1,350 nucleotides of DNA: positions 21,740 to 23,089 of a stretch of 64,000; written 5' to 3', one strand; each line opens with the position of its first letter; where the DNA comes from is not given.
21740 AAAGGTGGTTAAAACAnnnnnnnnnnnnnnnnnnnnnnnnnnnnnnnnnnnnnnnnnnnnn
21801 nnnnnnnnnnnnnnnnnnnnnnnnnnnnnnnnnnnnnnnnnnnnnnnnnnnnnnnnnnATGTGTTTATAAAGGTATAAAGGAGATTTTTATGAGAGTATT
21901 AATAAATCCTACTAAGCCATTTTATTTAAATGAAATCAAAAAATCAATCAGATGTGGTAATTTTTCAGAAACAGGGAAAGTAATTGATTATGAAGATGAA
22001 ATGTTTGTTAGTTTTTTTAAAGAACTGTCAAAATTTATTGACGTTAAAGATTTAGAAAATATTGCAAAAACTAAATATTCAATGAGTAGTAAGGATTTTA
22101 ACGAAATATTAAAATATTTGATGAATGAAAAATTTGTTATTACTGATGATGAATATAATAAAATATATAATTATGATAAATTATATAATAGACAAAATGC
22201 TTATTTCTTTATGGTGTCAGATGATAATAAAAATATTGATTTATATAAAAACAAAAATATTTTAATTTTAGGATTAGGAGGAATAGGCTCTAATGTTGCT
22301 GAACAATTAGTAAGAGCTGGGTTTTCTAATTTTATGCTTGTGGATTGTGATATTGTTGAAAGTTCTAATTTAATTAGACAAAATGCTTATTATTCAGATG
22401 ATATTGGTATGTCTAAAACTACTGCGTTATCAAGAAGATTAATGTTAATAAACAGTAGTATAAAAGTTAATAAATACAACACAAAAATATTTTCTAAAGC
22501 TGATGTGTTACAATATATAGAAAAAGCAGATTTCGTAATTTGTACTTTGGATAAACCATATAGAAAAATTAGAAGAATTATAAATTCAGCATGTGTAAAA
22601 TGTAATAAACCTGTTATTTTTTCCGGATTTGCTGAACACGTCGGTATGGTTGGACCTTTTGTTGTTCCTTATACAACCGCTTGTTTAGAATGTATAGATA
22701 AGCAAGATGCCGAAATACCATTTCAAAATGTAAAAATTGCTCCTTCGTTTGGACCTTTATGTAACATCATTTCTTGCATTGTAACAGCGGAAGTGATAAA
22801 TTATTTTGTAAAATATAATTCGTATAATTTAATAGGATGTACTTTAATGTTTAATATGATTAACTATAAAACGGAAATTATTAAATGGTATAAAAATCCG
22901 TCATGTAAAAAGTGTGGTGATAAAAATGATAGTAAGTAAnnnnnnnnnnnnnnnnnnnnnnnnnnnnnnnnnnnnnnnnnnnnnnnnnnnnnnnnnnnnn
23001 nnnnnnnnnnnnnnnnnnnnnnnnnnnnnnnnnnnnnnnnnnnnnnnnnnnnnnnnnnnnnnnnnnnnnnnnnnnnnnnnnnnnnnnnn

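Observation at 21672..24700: Compact MccB-like peptide-adenylation islet: promoter, 21-codon ORF, hairpin, E1/ThiF-like enzyme, coupled ABC-F ATPase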

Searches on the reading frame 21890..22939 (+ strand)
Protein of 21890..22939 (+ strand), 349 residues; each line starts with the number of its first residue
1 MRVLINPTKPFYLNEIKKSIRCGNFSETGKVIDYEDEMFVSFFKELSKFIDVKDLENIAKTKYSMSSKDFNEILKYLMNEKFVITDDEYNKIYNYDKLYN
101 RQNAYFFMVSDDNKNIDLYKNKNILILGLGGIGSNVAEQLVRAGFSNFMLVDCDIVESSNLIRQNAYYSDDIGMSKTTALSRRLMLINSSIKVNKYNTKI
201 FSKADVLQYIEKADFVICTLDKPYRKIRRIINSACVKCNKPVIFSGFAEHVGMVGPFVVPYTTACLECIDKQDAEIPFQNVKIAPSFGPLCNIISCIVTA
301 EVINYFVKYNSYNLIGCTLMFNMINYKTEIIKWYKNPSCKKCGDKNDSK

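Call 3: search_protein_families(library=pfam, proteins=[window:21890-22939:+], max_evalue=0.01)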
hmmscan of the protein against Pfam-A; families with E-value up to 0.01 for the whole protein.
window:21890-22939:+ (349 aa): 5 families
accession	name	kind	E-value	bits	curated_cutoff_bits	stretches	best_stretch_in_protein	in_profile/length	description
PF00899.27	ThiF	-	2.1e-48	165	28.1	1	117-340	16-237/238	ThiF family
PF02826.25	2-Hacid_dh_C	-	0.00073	19.4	25.1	0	95-145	14-60/178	D-isomer specific 2-hydroxyacid dehydrogenase, NAD binding domain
PF02254.24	TrkA_N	-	0.0022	18.7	23.8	0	124-156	1-32/116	TrkA-N domain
PF01488.26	Shikimate_DH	-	0.0038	17.7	24.3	0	115-206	6-95/138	Shikimate / quinate 5-dehydrogenase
PF03962.21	Mnd1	-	0.0099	16.6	23.5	0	41-86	3-48/60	Mnd1 HTH domain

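Call 4: search_protein_families(library=ncbifam, proteins=[window:21890-22939:+], max_evalue=0.01)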
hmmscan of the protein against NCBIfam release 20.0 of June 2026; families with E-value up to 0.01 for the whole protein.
window:21890-22939:+ (349 aa): 28 families (the best 25 are shown)
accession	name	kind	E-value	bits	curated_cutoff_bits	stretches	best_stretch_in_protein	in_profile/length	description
TIGR02356.1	adenyl_thiF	equivalog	8.8e-32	110.1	275.25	1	120-304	20-201/203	thiazole biosynthesis adenylyltransferase ThiF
NF004281.0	PRK05690.1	subfamily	5.9e-30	104.3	266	1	112-343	23-249/250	molybdopterin-synthase adenylyltransferase MoeB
NF006395.0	PRK08644.1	equivalog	1.1e-29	103.6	159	1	112-247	21-155/215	sulfur carrier protein ThiS adenylyltransferase ThiF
NF006444.0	PRK08762.1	equivalog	8.7e-29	100.3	449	1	120-345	146-370/387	molybdopterin-synthase adenylyltransferase MoeB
NF009123.0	PRK12475.1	subfamily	9.3e-27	94.2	510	1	99-345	5-246/338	MoeB/ThiF family adenylyltransferase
TIGR02355.1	moeB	equivalog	2e-26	92.8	376.55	1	112-342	15-240/240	molybdopterin-synthase adenylyltransferase MoeB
NF047750.1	SAMPActivE1UbaA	equivalog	8.2e-24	84.4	450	1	121-345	32-251/270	SAMP-activating enzyme E1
TIGR02354.1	thiF_fam2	equivalog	1.2e-19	71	152.2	1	116-227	16-125/200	thiamine biosynthesis protein ThiF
NF005646.0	PRK07411.1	equivalog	4.8e-19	68.7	633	1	119-339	36-252/390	molybdopterin-synthase adenylyltransferase MoeB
NF005902.0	PRK07878.1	equivalog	5.3e-18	65.1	647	1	119-343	40-264/392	adenylyltransferase/sulfurtransferase MoeZ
NF006204.0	PRK08328.1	equivalog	7.7e-17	61.7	339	1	117-331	23-229/231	hypothetical protein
TIGR03603.1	cyclo_dehy_ocin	subfamily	5.3e-15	55.9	187.65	1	107-344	64-297/319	thiazole/oxazole-forming peptide maturase, SagC family component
NF058523.1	6A-MBL_cap2_3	equivalog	1.6e-14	53.4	320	1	120-217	297-396/665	anti-phage 6A-MBL system cap2_3 protein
NF006077.0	PRK08223.1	equivalog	2.8e-14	52.8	266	1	93-245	5-151/296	hypothetical protein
NF011696.0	PRK15116.1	equivalog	1.2e-13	51.3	304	1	113-248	22-155/268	tRNA cyclic N6-threonylcarbamoyladenosine(37) synthase TcdA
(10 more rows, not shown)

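Call 8: find_homologous_proteins(query=window:21890-22936:+)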
Query window:21890-22936:+ (349 aa): 96 proteins with E <= 0.001 among 1351 candidates.
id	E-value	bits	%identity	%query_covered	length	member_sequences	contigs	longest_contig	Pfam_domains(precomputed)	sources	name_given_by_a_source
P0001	1.4e-212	723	92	100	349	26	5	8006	PF00899.28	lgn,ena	-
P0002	2.2e-161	555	70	100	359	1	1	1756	PF00899.28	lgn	-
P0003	1.3e-159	549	69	100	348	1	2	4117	PF00899.28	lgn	-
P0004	6.0e-159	547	69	100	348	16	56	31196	PF00899.28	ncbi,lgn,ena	-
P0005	9.5e-159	546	69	100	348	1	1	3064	PF00899.28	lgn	-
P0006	1.5e-140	487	64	99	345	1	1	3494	PF00899.28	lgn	-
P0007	8.4e-132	458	61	100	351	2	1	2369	PF00899.28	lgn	-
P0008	7.5e-130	451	58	100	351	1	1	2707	PF00899.28,PF02826.26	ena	-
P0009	2.9e-129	449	58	99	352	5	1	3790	PF00899.28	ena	-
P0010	5.3e-129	449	58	100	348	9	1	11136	PF00899.28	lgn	-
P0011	1.7e-127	444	65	87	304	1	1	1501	PF00899.28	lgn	-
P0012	4.8e-124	432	58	100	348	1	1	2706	PF00899.28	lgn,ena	-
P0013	2.0e-122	427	57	100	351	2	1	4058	PF00899.28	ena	-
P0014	1.7e-120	421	57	100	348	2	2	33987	PF00899.28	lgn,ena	-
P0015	1.1e-118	415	57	94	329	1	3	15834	PF00899.28,PF02826.26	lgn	-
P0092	1.1e-40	158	31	95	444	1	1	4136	PF00899.28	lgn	-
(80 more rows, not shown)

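Call 11: find_related_loci(query=A1, collection=genome_contigs, flank=6000)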
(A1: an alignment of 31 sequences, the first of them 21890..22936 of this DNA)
Query A1 (349 aa) in genome_contigs; peptide patterns used: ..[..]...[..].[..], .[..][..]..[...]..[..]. (x = any residue, [..] = any of these).
599 stretches matched a pattern (row limit reached: there are more); 164 encode a relative of the query (tblastn E <= 1e-3); the best 80 are kept; 79 distinct loci.
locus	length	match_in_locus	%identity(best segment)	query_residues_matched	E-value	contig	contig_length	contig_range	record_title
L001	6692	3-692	91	120-349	4e-131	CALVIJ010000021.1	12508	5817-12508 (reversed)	MAG: uncultured Bacilli bacterium isolate BRZ_T__bin41 genome assembly, contig: BRZ_T__NODE_7829_length_12508_cov_3.9563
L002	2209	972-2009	52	1-349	3e-125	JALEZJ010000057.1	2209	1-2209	MAG: Erysipelotrichaceae bacterium isolate SUG474 k141_6564594, whole genome shotgun sequence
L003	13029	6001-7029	52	1-344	4e-114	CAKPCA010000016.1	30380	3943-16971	MAG: uncultured Bacilli bacterium isolate REFINED_METABAT215_TOP10_CONTIGS_1500_ASSEMBLY_K77_MERGED__Hadza_MoBio_hadza-I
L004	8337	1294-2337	69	1-349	3e-156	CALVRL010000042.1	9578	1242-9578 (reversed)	MAG: uncultured Bacilli bacterium isolate BRZ_N__bin116 genome assembly, contig: BRZ_N__NODE_17354_length_9578_cov_7.148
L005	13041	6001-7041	51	3-349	3e-102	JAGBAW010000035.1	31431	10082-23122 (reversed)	MAG: Bacilli bacterium isolate RGIG8951 Water_deer_Rectum-1__c344773, whole genome shotgun sequence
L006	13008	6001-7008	49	3-342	2e-97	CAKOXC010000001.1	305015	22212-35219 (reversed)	MAG: uncultured Bacilli bacterium isolate REFINED_METABAT215_TOP10_CONTIGS_1500_ASSEMBLY_K77_MERGED__Hadza_MoBio_hadza-E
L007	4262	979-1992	50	3-343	6e-96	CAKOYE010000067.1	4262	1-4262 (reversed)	MAG: uncultured Bacilli bacterium isolate REFINED_METABAT215_TOP10_CONTIGS_1500_ASSEMBLY_K77_MERGED__Hadza_PheChl_Fiber-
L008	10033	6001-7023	49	3-349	9e-95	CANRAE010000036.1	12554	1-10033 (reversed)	MAG: uncultured Bacilli bacterium isolate Lapin-016__bin57 genome assembly, contig: Lapin-016__NODE_4562_length_12554_co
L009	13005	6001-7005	48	3-343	2e-94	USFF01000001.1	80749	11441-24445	uncultured Tenericutes bacterium isolate UMGS1658 genome assembly, contig: NODE_67_length_80749_cov_27.231554, whole gen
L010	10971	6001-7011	50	3-343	3e-94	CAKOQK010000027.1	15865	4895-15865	MAG: uncultured Bacilli bacterium isolate REFINED_METABAT215_TOP10_CONTIGS_1500_ASSEMBLY_K77_MERGED__Hadza_MoBio_hadza-E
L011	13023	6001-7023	50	3-349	4e-91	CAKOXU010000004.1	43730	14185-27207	MAG: uncultured Bacilli bacterium isolate REFINED_METABAT215_TOP10_CONTIGS_1500_ASSEMBLY_K77_MERGED__Hadza_MoBio_hadza-A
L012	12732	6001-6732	57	105-349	1e-90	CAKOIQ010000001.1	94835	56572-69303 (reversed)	MAG: uncultured Bacilli bacterium isolate REFINED_METABAT215_TOP10_CONTIGS_1500_ASSEMBLY_K77_MERGED__Hadza_MoBio_hadza-E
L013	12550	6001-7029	50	3-348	1e-88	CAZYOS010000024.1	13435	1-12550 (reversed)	MAG TPA_asm: uncultured Clostridium sp. isolate SRP294416_co3_872 genome assembly, contig: NODE_8511_length_13435_cov_7.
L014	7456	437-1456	49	3-344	4e-86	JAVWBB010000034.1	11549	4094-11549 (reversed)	MAG: Bacilli bacterium isolate CGS10Y4-bin22 NODE_4986_length_11549_cov_39.271359, whole genome shotgun sequence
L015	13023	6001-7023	51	3-349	2e-106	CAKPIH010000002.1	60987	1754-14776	MAG: uncultured Bacilli bacterium isolate REFINED_METABAT215_TOP10_CONTIGS_1500_ASSEMBLY_K77_MERGED__Hadza_MoBio_hadza-A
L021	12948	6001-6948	28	46-346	5e-25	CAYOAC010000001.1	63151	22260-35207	MAG TPA_asm: uncultured Candidatus Saccharibacteria bacterium isolate SRP286056_co3_500 genome assembly, contig: NODE_21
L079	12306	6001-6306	37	120-221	8e-7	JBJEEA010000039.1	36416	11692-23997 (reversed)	MAG: Bacilli bacterium isolate LOHA26_bin.017 NODE_489_length_36416_cov_9.511977, whole genome shotgun sequence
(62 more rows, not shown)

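Call 25: search_solved_structures(query=A1, max_evalue=0.001, show_alignments=0)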
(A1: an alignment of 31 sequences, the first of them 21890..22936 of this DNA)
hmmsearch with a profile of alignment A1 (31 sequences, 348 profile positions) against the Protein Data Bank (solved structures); distinct sequences matched with E-value up to 0.001: 76 (the best 60 are shown).
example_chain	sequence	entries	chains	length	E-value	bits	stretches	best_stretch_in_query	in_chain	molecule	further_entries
3h5a_A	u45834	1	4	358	2e-58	201.3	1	58-343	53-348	MccB protein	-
3h5n_A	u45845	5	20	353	2.6e-58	201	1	58-343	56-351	MccB protein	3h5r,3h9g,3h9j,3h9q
6om4_A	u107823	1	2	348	2.6e-58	201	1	58-342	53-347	MccB protein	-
5ff5_A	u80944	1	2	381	3.9e-31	111.6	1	31-218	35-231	PaaA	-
1jw9_B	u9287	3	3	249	6.4e-31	110.9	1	114-342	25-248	MOLYBDOPTERIN BIOSYNTHESIS MOEB PROTEIN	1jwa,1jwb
1zfn_A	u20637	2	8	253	2.4e-29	105.7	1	114-345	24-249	Adenylyltransferase thiF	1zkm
1zud_1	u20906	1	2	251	2.5e-29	105.7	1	115-345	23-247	Adenylyltransferase thiF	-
4nnj_A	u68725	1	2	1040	1.3e-27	100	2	116-245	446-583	Ubiquitin-activating enzyme E1 1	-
5l6h_A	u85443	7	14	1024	1.4e-27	99.9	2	116-245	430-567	Ubiquitin-activating enzyme E1 1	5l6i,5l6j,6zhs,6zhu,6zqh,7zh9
6nya_A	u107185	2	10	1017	1.4e-27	99.9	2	116-245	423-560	Ubiquitin-activating enzyme E1 1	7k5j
3cmm_A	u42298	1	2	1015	1.5e-27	99.9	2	116-245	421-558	Ubiquitin-activating enzyme E1 1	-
5tr4_A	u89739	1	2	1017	2.3e-27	99.2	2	116-245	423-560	Ubiquitin-activating enzyme E1 1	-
6zht_C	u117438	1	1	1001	3.6e-26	95.3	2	116-245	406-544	Ubiquitin-activating enzyme E1 1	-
6h78_A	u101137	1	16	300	6e-26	94.5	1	112-323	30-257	Ubiquitin-like modifier-activating enzyme 5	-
6h77_A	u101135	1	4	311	6.6e-26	94.4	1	112-323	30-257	Ubiquitin-like modifier-activating enzyme 5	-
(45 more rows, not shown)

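Call 26: search_solved_structures(query=window:21890-22936:+, max_evalue=1e-10, show_alignments=2)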
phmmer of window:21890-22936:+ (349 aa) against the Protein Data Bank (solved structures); distinct sequences matched with E-value up to 1e-10: 33.
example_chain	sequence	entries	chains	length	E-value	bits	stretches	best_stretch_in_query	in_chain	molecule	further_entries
3h5a_A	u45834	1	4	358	7.2e-32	114.4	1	64-345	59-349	MccB protein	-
3h5n_A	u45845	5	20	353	9.5e-32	114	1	64-344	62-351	MccB protein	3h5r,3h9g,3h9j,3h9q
6om4_A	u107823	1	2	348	1e-31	113.9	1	64-343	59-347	MccB protein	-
1jw9_B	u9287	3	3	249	2.4e-19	73.2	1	106-343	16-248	MOLYBDOPTERIN BIOSYNTHESIS MOEB PROTEIN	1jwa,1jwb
1zud_1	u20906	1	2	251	2.3e-18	69.9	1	121-305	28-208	Adenylyltransferase thiF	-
1zfn_A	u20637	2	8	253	2.3e-18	69.9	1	121-305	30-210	Adenylyltransferase thiF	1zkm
9qgw_B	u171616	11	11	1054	4.6e-15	59.1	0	119-286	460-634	Ubiquitin-like modifier-activating enzyme 6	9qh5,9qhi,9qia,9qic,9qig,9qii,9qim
7pvn_A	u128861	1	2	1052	6.3e-15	58.7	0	119-286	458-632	Ubiquitin-like modifier-activating enzyme 6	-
7sol_A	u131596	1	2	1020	6.3e-15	58.6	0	119-286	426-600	Ubiquitin-like modifier-activating enzyme 6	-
9xgb_A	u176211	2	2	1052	1.2e-14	57.8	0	119-286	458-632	Ubiquitin-like modifier-activating enzyme 6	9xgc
9ykv_A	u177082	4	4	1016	1.2e-14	57.7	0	119-286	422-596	Ubiquitin-like modifier-activating enzyme 6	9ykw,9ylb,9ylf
1y8q_B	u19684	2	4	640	3.4e-14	56.3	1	123-297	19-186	Ubiquitin-like 2 activating enzyme E1B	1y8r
9dqb_B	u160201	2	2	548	4.2e-14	56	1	123-287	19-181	SUMO-activating enzyme subunit 2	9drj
3kyd_B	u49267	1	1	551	4.2e-14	56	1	123-287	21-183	SUMO-activating enzyme subunit 2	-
6xog_B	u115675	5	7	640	5.5e-14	55.6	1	123-287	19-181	SUMO-activating enzyme subunit 2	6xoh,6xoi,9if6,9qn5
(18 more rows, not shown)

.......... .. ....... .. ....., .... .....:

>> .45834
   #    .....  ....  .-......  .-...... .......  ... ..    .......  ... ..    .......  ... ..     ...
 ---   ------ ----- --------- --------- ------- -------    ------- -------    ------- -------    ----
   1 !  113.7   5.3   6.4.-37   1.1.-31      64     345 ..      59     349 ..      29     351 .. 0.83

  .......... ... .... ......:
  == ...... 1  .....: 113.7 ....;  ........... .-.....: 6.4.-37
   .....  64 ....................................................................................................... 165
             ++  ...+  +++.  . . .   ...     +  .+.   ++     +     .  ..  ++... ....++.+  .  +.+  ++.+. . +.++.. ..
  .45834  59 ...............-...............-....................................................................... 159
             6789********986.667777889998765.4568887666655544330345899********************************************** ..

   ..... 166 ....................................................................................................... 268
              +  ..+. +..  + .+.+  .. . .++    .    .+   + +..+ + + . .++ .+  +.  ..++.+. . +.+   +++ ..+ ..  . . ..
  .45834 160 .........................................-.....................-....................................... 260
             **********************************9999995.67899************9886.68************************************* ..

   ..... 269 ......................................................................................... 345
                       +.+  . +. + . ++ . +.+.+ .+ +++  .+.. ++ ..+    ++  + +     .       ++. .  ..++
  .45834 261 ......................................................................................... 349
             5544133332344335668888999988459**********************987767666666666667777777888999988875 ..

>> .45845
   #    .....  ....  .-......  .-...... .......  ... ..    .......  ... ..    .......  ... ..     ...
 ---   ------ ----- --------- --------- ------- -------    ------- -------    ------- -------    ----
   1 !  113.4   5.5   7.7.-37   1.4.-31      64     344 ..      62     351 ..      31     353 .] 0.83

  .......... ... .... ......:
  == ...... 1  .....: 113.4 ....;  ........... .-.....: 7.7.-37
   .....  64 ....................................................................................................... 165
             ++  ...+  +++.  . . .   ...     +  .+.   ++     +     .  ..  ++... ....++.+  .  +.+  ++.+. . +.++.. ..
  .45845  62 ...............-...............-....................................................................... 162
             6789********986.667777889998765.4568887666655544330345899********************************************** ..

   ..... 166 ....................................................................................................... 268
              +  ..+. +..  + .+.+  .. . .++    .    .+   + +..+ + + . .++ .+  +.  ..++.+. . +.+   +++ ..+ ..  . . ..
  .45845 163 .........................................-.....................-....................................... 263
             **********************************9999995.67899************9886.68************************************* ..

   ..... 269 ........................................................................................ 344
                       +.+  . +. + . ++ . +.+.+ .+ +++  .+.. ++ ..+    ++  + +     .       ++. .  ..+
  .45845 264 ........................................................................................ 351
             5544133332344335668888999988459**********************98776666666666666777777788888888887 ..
